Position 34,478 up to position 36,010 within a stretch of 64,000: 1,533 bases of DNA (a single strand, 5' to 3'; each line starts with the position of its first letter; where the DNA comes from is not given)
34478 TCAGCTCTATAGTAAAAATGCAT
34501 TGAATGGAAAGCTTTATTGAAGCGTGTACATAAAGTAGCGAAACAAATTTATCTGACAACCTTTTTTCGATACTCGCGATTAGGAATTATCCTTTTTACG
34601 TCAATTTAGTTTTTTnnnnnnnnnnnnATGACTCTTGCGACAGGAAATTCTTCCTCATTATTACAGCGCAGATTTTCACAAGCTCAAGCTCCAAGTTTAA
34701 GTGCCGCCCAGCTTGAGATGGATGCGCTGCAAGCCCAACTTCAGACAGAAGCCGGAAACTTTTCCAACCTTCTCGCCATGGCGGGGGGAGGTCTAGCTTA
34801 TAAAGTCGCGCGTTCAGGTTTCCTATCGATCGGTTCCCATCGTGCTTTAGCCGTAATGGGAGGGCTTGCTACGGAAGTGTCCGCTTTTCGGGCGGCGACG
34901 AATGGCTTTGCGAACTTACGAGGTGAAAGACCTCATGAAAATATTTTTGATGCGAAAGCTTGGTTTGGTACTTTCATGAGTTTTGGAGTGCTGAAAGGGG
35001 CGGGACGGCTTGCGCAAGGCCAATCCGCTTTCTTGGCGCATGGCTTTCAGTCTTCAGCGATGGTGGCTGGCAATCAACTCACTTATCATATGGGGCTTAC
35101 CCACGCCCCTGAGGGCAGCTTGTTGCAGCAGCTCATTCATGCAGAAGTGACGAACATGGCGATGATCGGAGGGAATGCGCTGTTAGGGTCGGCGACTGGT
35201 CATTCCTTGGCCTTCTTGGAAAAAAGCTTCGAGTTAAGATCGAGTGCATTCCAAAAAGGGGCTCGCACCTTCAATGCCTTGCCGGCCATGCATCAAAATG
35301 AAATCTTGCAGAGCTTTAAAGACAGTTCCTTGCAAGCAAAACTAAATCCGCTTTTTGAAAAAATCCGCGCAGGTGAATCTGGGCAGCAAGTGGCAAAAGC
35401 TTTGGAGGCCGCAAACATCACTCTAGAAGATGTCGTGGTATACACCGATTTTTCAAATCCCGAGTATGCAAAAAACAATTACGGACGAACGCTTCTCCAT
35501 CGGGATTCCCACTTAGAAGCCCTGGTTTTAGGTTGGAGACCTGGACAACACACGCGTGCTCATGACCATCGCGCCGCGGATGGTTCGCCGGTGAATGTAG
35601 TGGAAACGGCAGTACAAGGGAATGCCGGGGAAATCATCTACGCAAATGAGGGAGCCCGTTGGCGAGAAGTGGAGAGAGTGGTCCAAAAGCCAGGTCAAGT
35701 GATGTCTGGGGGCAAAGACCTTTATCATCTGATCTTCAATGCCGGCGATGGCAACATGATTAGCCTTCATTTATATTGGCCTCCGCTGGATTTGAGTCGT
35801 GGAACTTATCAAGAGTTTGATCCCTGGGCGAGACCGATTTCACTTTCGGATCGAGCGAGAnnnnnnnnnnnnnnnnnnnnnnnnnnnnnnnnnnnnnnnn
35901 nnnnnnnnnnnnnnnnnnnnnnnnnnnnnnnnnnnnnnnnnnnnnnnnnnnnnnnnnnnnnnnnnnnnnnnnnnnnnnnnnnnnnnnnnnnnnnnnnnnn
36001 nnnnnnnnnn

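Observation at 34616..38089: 1157-aa fusion encoding a complete cysteine-to-sulfite route plus exporter on one polypeptide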

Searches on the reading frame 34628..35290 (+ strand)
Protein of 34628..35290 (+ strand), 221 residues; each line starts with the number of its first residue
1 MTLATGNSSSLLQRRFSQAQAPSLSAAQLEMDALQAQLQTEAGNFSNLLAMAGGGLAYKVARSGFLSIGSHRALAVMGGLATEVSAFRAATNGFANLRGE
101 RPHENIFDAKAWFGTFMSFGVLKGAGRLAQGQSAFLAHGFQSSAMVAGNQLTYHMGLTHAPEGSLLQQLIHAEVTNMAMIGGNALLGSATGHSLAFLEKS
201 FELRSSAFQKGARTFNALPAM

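Call 20: find_homologous_proteins(query=A3, max_evalue=0.001)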
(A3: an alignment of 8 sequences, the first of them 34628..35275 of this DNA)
Query A3 (8 sequences) (216 aa, profile of the alignment): 1 proteins with E <= 0.001 among 8000 candidates.
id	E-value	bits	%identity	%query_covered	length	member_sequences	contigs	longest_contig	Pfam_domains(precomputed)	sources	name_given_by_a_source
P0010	1.7e-53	199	44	93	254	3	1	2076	-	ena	-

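Call 26: search_protein_representatives(alignment_id=A3)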
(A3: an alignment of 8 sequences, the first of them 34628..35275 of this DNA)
Query: 8 sequences, 208 profile positions. Proteins with E-value up to 0.001 (for the whole library): 874; up to 1e-10: 709; up to 1e-30: 403. The best 150 are listed.
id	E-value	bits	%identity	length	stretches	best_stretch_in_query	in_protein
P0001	6.1e-83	294.0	-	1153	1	1-207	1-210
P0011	8.3e-72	257.6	-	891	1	3-207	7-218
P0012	4.3e-70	252.0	-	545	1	2-207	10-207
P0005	1.6e-63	230.5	-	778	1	4-207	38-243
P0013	1.7e-63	230.4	-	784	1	6-206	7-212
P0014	1.6e-61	224.0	-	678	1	9-205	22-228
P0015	5.3e-60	219.0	-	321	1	11-205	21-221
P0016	2.3e-59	217.0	-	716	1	7-206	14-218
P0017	3.0e-59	216.6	-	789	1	14-206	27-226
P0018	4.5e-59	216.0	-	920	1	17-204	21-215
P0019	4.8e-59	215.9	-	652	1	3-207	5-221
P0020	5.6e-59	215.7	-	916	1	7-205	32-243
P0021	9.4e-59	215.0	-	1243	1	17-205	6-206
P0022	1.4e-56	207.9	-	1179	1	16-204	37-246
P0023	1.7e-56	207.6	-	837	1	23-200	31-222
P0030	5.8e-55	202.6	-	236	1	7-204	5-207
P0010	5.4e-54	199.4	-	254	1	15-206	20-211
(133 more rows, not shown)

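Call 59: predict_structure(alignment_id=A8)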
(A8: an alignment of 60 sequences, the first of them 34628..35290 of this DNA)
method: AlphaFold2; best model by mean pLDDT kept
length: 221 residues; sequences in the alignment: 60
mean_pLDDT: 87.8   pTM: 0.76
mean pLDDT of the five models: 87.8, 86.1, 86.1, 86.0, 85.9
residues with pLDDT >= 90: 145; 70-90: 48; 50-70: 25; < 50: 3
segments of 3 or more residues with pLDDT < 50: none
pLDDT, mean of each block of 10 residues (from residue 1): 55 63 81 88 90 94 92 95 96 95 91 94 94 94 96 95 93 90 91 91 88 71 44
secondary structure, 60 per line:
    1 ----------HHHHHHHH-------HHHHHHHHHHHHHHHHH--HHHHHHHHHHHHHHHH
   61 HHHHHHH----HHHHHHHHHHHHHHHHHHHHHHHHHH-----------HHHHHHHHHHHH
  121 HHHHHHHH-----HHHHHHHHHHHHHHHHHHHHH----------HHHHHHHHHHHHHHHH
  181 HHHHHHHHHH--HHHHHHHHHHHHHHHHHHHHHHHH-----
elements in order: H11-18 H26-42 H45-67 H72-97 H109-128 H134-154 H165-190 H193-216

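Call 63: fold_search(model_id=the predicted structure, library=pdb)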
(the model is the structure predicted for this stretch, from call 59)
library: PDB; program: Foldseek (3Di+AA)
matches with E <= 10: 217; with E <= 0.001: 0
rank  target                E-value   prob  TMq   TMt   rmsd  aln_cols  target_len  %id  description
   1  9a3b_MODEL_1_A        8.0e-01  0.15  0.19  0.12  10.7       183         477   11  Model of E. coli PtsG by in-cell photo-crosslinking MS and deep learning (released 2023-02-24)
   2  8x61_C                8.0e-01  0.13  0.16  0.21  17.1       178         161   11  Cryo-EM structure of ATP-bound FtsE(E163Q)X (released 2024-05-08)
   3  6w2v_B                9.7e-01  0.20  0.19  0.19  18.0       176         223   13  Junction 23, DHR14-DHR18 (released 2020-04-15)
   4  6ch2_E                1.2e+00  0.13  0.16  0.21  14.7       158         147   11  Crystal structure of the cytoplasmic domain of FlhA and FliT-FliD complex (released 2018-05-16)
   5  3zc1_D                1.2e+00  0.18  0.22  0.24  16.1       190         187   13  Crystal structure of AfC3PO (released 2013-01-23)
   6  3zc1_C                1.2e+00  0.14  0.21  0.23  16.1       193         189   11  Crystal structure of AfC3PO (released 2013-01-23)
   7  4o93_D                1.3e+00  0.14  0.21  0.19  17.9       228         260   14  Crystal structure of Thermus thermophilis transhydrogeanse domain II dimer (released 2014-12-31)
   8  3ez0_A                1.3e+00  0.10  0.17  0.17  17.6       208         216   12  Crystal structure of protein of unknown function with ferritin-like fold (YP_832262.1) from Arthrobacter sp. FB24 at 2 (released 2008-11-25)
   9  9nww_B                1.4e+00  0.18  0.23  0.12  13.2       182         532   13  Single-particle cryo-EM structure of the first variant of mobilized colistin resistance (MCR-1) in its ligand-bound st (released 2025-12-17)
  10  5ona_A                1.5e+00  0.33  0.26  0.25  16.8       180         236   12  Drosophila Bag-of-marbles CBM peptide bound to human CAF40-CNOT1 (released 2017-12-27)
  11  1rrj_A                1.5e+00  0.12  0.15  0.07  15.2       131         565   13  Structural Mechanisms of Camptothecin Resistance by Mutations in Human Topoisomerase I (released 2004-07-06)
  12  5odw_C                1.5e+00  0.09  0.15  0.16  19.6       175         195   15  Structure of the FpvAI-pyocin S2 complex (released 2017-11-08)
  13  6ch2_D                1.8e+00  0.11  0.16  0.21  14.6       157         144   11  Crystal structure of the cytoplasmic domain of FlhA and FliT-FliD complex (released 2018-05-16)
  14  9udw_A                1.8e+00  0.08  0.18  0.11  16.1       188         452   15  Cryo-EM structure of the human G6P transporter SLC37A2 in the G6P bound state with a symmetric cytosolic-open conforma (released 2025-11-05)
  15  6u1s_A                1.9e+00  0.12  0.19  0.15  17.9       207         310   12  Cryo-EM structure of a de novo designed 16-helix transmembrane nanopore, TMHC8_R. (released 2020-08-19)
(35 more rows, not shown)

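Call 70: fold_search(model_id=the predicted structure, library=viral)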
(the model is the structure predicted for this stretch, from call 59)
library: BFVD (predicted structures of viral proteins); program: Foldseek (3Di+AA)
matches with E <= 10: 256; with E <= 0.001: 0
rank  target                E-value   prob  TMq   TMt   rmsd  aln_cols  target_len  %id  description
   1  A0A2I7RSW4            4.8e-01  0.41  0.25  0.27  11.4       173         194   15  (no name in the UniProt tables at hand)
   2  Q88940                5.3e-01  0.15  0.20  0.16  20.3       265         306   11  ORF-B protein [Walleye dermal sarcoma virus]
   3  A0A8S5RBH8            7.0e-01  0.30  0.22  0.28  21.8       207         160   14  Uncharacterized protein [virus sp. ctLl75]
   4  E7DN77                7.0e-01  0.13  0.17  0.19  19.3       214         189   10  (no name in the UniProt tables at hand)
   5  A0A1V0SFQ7            7.3e-01  0.66  0.20  0.35  15.1       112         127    9  Uncharacterized protein [Hokovirus HKV1]
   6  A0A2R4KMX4            8.1e-01  0.20  0.23  0.24  17.5       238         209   14  (no name in the UniProt tables at hand)
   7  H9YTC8                9.3e-01  0.16  0.18  0.17  16.2       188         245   13  (no name in the UniProt tables at hand)
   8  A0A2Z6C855            1.1e+00  0.14  0.22  0.15  15.1       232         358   14  Putative tail length tape measure protein [Enterobacter phage EspM4VN]
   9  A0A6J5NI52            1.2e+00  0.21  0.20  0.26  12.0       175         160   14  Uncharacterized protein [uncultured Caudovirales phage]
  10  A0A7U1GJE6            1.2e+00  0.20  0.22  0.17  14.8       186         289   14  (no name in the UniProt tables at hand)
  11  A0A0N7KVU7            1.2e+00  0.11  0.21  0.19  20.8       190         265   12  (no name in the UniProt tables at hand)
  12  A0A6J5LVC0            1.4e+00  0.38  0.34  0.35  13.7       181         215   10  Uncharacterized protein [uncultured Caudovirales phage]
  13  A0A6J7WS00            1.4e+00  0.23  0.30  0.11  13.0       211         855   12  Uncharacterized protein [uncultured Caudovirales phage]
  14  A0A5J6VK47            1.5e+00  0.08  0.16  0.18  25.0       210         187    9  Uncharacterized protein [Megaviridae environmental sample]
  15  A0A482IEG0            1.5e+00  0.08  0.19  0.08  29.9       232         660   16  Uncharacterized protein [Stenotrophomonas phage YB07]
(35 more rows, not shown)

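Call 81: search_protein_families(library=pfam, proteins=[window:34628-35290:+, P0030, P0015], max_evalue=10)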
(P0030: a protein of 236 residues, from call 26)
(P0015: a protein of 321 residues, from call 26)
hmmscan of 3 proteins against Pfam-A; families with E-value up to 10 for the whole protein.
window:34628-35290:+ (221 aa): 0 families

P0030 (236 aa): 0 families

P0015 (321 aa): 0 families

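Call 82: search_protein_families(library=ncbifam, proteins=[window:34628-35290:+, P0030, P0015], max_evalue=0.1)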
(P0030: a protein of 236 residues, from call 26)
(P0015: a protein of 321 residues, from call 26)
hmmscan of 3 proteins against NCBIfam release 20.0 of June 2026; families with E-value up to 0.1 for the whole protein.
window:34628-35290:+ (221 aa): 0 families

P0030 (236 aa): 1 family
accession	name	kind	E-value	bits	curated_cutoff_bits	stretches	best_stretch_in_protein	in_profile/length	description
NF058531.1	CH3_S_urocan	exception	0.04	12.4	880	1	84-137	106-161/535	S-methyl thiourocanate hydratase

P0015 (321 aa): 1 family
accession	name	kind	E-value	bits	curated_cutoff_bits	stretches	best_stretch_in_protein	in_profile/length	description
NF041820.1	daptide_MTase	equivalog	0.022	14.2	175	1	64-109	35-80/243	daptide-type RiPP biosynthesis methyltransferase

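Call 90: search_protein_families(library=pfam, alignment_id=A11, max_evalue=0.00001)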
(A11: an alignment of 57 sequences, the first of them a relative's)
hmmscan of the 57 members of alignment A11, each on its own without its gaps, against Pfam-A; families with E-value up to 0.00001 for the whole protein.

A. member 1, P0082 (581 aa): 0 families

B. families by the number of members that match (of 57 scanned): 19 families
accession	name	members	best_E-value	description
PF00990.26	GGDEF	4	3.9e-31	Diguanylate cyclase, GGDEF domain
PF00069.31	Pkinase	3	1e-49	Protein kinase domain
PF07714.23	PK_Tyr_Ser-Thr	3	6e-33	Protein tyrosine and serine/threonine kinase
PF03781.23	FGE-sulfatase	2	1.1e-14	Sulfatase-modifying factor enzyme 1-like domain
PF00067.27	p450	1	1.3e-63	Cytochrome P450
PF04851.21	ResIII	1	4.3e-15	Type III restriction enzyme, res subunit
PF02518.31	HATPase_c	1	1.2e-13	Histidine kinase-, DNA gyrase B-, and HSP90-like ATPase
PF00989.32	PAS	1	1.9e-11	PAS fold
PF13426.13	PAS_9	1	5.9e-11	PAS domain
PF13646.12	HEAT_2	1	9.6e-11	HEAT repeats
PF00498.31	FHA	1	1.9e-10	FHA domain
PF03949.21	Malic_M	1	5.1e-10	Malic enzyme, NAD binding domain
PF01553.26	Acyltransferase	1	2.4e-09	Acyltransferase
PF08448.16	PAS_4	1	7.1e-09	PAS fold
PF13188.13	PAS_8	1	3.4e-07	PAS domain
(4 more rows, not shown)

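Call 98: search_dna_similar(query=P0030, collection=plasmids, mode=protein, max_evalue=0.001, max_rows=10)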
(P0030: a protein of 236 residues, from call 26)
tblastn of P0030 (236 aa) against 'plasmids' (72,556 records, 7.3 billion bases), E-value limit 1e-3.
No match.

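Call 99: search_protein_families(library=padloc, proteins=[window:34628-35290:+, P0030, P0015, P0010], max_evalue=0.01)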
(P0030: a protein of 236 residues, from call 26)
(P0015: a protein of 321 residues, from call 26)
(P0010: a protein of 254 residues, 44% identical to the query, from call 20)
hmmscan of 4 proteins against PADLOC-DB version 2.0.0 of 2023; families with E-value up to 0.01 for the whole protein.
window:34628-35290:+ (221 aa): 0 families

P0030 (236 aa): 0 families

P0015 (321 aa): 0 families

P0010 (254 aa): 0 families

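Call 100: search_protein_families(library=phrogs, proteins=[window:34628-35290:+, P0030, P0015, P0010], max_evalue=0.01)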
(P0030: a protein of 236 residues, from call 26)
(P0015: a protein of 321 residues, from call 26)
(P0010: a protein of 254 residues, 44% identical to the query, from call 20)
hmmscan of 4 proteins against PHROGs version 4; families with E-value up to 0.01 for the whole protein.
window:34628-35290:+ (221 aa): 0 families

P0030 (236 aa): 0 families

P0015 (321 aa): 0 families

P0010 (254 aa): 0 families

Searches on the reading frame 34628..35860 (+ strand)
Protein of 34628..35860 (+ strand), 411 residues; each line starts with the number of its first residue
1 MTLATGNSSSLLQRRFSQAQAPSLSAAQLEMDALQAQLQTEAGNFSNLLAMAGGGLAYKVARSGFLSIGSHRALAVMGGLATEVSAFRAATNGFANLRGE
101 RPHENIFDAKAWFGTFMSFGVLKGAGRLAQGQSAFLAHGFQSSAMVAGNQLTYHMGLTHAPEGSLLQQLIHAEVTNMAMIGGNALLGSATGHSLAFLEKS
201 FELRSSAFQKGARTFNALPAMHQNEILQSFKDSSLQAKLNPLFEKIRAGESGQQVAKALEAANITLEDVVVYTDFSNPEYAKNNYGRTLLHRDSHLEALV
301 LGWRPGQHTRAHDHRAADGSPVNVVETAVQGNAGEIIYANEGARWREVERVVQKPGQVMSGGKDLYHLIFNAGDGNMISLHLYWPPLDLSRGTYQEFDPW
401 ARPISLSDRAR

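Call 17: find_related_loci(query=A2, collection=genome_contigs, flank=10000)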
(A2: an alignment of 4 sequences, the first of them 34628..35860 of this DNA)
Query A2 (411 aa) in genome_contigs; peptide patterns used: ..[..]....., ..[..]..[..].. (x = any residue, [..] = any of these).
36 stretches matched a pattern, but none encodes a relative of the query by tblastn (E <= 1e-3).

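Call 71: find_related_loci(query=A2, collection=metagenome_contigs, flank=6000)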
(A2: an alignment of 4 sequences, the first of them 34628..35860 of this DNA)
Query A2 (411 aa) in metagenome_contigs; peptide patterns used: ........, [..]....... (x = any residue, [..] = any of these).
197 stretches matched a pattern; 2 encode a relative of the query (tblastn E <= 1e-3); 2 distinct loci.
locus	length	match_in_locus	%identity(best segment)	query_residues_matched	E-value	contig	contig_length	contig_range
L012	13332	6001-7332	51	1-411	6e-137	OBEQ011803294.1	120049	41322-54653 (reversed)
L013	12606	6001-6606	53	7-208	5e-63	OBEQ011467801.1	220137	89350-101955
